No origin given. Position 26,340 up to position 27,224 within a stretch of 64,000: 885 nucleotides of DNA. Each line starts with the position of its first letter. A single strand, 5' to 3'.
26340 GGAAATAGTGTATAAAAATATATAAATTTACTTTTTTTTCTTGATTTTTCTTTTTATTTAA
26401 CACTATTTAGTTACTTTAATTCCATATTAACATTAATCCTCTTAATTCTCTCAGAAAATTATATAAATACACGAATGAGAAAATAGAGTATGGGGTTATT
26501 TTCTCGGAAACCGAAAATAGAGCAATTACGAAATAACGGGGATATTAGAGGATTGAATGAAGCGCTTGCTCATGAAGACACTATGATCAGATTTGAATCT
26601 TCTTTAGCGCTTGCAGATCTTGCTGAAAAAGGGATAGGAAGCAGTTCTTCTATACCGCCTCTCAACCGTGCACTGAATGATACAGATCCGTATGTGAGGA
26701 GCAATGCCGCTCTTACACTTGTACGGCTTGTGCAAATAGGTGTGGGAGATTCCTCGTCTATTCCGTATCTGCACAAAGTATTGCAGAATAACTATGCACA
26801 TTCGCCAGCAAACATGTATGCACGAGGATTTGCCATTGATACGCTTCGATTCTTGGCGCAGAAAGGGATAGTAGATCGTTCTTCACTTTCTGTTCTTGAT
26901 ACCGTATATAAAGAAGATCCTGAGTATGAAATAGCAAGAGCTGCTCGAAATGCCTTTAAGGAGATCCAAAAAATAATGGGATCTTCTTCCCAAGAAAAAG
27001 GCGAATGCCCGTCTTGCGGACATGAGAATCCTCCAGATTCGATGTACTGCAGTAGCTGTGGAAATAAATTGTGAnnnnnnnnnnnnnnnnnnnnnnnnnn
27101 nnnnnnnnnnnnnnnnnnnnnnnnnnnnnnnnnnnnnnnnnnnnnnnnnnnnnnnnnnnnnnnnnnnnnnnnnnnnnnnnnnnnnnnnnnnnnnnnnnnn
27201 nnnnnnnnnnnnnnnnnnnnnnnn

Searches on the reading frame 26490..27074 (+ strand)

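Call 93: search_protein_families(library=pfam, proteins=[window:26490-27074:+], max_evalue=0.0001)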
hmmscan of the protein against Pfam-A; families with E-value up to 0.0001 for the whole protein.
window:26490-27074:+ (194 aa): 5 families
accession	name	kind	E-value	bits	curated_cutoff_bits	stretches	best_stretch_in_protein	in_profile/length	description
PF13646.12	HEAT_2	-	1.5e-10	41.7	27.7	1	22-100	4-73/88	HEAT repeats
PF12717.13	Cnd1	-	1.3e-09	38.8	26.4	1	55-84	23-52/162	non-SMC mitotic condensation complex subunit 1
PF02985.28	HEAT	-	7.5e-09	35.5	23.5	1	55-83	2-30/31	HEAT repeat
PF13240.11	Zn_Ribbon_1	-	2.8e-07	30.6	25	1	173-194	2-23/23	zinc-ribbon domain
PF01602.26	Adaptin_N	-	1.5e-05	24.3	37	1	53-166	114-203/524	Adaptin N terminal region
